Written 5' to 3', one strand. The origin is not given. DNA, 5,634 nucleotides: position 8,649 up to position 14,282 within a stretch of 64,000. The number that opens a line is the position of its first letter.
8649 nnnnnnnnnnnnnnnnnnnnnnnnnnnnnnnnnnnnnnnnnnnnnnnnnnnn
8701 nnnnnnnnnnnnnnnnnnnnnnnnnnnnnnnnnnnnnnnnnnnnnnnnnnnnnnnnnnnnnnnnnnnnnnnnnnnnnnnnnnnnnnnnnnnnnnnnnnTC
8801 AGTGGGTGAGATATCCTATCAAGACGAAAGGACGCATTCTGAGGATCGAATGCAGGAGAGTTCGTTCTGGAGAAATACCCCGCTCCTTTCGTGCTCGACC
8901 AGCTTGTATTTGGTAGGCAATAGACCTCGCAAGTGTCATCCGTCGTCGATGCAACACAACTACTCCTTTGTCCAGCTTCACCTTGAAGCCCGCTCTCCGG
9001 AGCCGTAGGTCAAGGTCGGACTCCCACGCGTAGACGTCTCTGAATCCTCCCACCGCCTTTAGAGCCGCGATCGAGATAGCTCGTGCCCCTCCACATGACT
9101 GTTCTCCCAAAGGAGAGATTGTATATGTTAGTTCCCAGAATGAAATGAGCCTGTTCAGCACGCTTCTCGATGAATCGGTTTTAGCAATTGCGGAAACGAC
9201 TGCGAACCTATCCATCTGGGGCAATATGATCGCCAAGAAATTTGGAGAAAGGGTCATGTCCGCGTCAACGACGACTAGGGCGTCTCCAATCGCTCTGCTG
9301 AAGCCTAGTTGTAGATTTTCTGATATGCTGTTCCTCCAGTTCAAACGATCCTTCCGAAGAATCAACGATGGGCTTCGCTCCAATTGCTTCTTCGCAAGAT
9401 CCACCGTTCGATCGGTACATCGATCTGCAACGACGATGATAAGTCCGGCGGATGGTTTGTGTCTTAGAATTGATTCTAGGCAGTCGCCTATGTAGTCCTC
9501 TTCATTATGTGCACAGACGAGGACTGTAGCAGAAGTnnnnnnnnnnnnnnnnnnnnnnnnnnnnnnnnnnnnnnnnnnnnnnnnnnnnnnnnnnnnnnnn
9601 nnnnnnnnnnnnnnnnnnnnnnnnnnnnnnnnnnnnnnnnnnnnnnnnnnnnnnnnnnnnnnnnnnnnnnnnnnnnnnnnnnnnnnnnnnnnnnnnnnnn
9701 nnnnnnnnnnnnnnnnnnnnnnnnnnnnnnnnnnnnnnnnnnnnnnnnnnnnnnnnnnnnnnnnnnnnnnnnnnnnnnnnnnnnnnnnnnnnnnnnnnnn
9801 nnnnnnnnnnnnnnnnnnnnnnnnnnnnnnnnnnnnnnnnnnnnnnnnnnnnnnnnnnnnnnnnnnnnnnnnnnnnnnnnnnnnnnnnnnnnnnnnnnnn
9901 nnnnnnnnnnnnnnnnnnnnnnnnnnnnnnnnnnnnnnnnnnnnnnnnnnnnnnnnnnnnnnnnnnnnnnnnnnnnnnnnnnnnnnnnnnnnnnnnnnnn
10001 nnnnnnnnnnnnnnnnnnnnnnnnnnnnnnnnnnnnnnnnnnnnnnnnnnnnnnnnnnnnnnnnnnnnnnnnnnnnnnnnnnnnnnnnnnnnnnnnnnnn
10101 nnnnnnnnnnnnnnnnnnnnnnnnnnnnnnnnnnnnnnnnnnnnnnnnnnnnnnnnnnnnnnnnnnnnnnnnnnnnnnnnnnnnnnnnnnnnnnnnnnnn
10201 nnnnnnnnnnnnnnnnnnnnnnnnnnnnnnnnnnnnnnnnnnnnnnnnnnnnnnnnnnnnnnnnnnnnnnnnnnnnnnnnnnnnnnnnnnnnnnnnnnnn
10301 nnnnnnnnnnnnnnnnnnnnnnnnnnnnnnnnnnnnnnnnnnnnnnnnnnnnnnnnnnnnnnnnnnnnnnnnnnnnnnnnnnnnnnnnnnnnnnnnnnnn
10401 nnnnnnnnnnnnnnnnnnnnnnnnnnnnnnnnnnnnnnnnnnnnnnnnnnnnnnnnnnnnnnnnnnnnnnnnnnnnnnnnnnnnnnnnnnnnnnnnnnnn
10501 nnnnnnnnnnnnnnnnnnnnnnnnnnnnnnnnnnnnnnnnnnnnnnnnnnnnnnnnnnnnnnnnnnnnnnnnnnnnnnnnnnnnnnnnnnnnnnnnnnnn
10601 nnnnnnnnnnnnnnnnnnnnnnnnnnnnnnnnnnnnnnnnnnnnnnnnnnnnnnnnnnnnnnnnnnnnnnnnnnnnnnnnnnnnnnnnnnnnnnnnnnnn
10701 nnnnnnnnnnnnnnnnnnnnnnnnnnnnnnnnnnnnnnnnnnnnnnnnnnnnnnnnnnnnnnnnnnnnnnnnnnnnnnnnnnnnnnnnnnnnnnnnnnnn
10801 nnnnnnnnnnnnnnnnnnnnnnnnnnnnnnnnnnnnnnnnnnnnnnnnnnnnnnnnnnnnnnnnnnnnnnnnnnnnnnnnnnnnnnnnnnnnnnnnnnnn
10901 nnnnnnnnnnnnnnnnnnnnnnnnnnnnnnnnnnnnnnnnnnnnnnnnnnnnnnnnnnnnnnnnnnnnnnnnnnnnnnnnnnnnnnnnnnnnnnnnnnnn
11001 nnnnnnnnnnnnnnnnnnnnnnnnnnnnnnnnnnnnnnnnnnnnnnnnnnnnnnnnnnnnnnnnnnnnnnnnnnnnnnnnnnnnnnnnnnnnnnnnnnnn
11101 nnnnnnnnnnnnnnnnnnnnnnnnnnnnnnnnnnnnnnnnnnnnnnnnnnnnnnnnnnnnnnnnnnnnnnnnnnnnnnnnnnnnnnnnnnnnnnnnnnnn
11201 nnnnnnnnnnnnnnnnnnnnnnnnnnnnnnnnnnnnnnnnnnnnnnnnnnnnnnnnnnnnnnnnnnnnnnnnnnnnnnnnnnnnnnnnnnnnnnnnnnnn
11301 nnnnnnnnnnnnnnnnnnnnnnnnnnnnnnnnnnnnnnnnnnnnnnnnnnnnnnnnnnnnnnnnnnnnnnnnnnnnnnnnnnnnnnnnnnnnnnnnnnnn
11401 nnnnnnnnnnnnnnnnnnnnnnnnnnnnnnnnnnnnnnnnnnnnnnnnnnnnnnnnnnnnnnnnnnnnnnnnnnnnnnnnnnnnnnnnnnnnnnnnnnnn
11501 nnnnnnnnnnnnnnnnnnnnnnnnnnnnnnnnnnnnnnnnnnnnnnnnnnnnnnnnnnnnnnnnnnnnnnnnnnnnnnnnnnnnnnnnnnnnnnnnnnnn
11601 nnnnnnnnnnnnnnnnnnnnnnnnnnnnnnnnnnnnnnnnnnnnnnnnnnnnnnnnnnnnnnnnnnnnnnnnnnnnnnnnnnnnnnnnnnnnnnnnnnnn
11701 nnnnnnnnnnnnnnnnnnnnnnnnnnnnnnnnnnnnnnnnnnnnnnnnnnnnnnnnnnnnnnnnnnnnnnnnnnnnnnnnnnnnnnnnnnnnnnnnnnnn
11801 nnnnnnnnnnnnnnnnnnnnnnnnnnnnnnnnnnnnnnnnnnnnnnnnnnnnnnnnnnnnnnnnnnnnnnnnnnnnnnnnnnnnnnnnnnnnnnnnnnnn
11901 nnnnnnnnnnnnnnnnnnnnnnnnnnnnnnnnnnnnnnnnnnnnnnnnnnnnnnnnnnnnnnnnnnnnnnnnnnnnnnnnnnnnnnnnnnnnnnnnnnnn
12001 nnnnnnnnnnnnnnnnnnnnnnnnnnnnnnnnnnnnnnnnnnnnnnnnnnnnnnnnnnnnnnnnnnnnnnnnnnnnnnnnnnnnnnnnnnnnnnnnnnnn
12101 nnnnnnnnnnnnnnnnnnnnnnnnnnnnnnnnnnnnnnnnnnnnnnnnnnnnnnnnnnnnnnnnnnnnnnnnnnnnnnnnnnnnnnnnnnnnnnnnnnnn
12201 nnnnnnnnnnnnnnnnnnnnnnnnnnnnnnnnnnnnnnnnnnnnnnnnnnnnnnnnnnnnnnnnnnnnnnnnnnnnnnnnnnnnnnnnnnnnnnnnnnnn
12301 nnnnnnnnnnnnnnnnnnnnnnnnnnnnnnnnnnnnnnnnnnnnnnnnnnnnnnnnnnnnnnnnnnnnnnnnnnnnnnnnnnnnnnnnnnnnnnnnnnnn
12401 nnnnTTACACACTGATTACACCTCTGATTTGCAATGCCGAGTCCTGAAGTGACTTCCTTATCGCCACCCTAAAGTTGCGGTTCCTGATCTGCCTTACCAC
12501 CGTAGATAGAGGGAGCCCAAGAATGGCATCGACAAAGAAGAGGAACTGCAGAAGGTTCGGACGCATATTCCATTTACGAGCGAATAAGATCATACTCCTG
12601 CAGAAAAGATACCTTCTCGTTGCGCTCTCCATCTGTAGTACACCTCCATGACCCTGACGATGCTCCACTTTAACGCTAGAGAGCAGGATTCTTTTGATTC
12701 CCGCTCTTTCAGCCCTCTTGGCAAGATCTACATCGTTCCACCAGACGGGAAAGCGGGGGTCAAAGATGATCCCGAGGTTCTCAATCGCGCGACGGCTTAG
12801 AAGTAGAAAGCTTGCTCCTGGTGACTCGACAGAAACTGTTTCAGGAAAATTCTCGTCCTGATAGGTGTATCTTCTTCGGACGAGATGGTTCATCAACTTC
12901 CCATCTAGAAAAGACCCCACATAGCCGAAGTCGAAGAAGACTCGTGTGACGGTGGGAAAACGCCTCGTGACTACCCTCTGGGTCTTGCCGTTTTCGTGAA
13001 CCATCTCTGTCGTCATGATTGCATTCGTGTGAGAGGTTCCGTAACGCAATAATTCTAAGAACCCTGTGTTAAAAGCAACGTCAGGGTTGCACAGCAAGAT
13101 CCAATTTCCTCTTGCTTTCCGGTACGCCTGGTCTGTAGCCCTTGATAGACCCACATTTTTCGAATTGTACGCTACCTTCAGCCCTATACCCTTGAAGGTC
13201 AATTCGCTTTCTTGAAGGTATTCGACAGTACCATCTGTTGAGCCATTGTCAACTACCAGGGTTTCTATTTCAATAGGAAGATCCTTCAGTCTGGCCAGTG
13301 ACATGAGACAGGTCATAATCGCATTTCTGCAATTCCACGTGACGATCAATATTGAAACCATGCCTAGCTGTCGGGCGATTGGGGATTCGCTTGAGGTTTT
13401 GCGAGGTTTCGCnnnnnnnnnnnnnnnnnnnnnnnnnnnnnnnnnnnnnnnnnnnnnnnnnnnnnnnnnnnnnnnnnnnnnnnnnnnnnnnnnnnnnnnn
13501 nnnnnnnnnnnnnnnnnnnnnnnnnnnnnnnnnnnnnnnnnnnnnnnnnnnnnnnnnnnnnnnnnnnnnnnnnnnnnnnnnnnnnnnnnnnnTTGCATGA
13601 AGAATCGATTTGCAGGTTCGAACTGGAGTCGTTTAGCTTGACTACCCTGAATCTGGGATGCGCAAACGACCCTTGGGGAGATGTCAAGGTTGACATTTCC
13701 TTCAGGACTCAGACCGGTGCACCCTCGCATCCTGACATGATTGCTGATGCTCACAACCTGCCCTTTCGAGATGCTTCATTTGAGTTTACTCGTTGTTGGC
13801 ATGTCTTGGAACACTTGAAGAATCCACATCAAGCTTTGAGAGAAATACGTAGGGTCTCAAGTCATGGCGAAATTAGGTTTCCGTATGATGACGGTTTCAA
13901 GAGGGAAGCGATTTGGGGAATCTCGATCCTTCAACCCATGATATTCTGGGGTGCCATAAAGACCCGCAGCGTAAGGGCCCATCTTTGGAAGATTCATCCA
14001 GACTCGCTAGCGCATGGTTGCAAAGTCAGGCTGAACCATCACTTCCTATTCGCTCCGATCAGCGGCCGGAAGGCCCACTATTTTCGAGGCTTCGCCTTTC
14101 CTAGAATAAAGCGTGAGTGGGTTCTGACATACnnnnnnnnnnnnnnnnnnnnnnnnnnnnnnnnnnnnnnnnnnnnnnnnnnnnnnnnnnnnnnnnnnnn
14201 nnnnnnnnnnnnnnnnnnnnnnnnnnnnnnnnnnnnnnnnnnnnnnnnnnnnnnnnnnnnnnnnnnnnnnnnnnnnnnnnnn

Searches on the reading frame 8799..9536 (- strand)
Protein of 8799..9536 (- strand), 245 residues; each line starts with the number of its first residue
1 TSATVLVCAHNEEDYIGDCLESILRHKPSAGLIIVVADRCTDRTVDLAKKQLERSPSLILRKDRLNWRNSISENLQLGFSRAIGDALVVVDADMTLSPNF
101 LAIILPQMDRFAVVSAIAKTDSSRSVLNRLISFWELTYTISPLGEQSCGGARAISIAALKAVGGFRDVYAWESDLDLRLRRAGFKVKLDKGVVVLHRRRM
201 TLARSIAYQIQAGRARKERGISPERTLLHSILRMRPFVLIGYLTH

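Call 14: search_protein_families(library=pfam, max_evalue=0.001, proteins=[window:8799-9536:-])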
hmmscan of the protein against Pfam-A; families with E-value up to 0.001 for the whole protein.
window:8799-9536:- (245 aa): 2 families
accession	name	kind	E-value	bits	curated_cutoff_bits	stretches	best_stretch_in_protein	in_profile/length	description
PF00535.33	Glycos_transf_2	-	1.8e-18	67.5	23.3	1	4-129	1-127/168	Glycosyl transferase family 2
PF13641.12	Glyco_tranf_2_3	-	1.8e-13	51.5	27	1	4-201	4-216/230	Glycosyltransferase like family 2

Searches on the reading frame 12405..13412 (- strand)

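Call 72: search_protein_families(library=pfam, max_evalue=0.01, proteins=[window:12405-13412:-])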
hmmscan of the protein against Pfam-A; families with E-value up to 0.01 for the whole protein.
window:12405-13412:- (335 aa): 3 families
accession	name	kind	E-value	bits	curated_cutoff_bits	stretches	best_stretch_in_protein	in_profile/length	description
PF00535.33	Glycos_transf_2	-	2.4e-18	67.1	23.3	1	20-128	1-105/168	Glycosyl transferase family 2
PF13641.12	Glyco_tranf_2_3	-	8.7e-09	36.2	27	1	19-251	3-211/230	Glycosyltransferase like family 2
PF13704.12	Glyco_tranf_2_4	-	0.0045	17.9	27.5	0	52-111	23-81/98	Glycosyl transferase family 2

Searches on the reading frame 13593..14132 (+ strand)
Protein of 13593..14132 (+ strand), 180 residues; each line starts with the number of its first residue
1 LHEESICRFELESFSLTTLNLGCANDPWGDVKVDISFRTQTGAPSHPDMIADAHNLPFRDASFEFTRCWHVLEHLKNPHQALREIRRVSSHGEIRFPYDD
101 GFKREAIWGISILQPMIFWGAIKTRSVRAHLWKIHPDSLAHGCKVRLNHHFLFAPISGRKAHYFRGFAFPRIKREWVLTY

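Call 72: search_protein_families(library=pfam, max_evalue=0.01, proteins=[window:13593-14132:+])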
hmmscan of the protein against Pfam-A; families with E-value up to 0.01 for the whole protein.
window:13593-14132:+ (180 aa): 3 families
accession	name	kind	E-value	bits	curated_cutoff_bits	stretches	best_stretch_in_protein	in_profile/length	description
PF08241.18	Methyltransf_11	-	9.1e-10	39.5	21.2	1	49-90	47-88/95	Methyltransferase domain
PF13489.12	Methyltransf_23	-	2.9e-05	24.3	27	1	33-89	50-108/164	Methyltransferase domain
PF13649.12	Methyltransf_25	-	5.5e-05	24.2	27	1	50-90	52-94/97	Methyltransferase domain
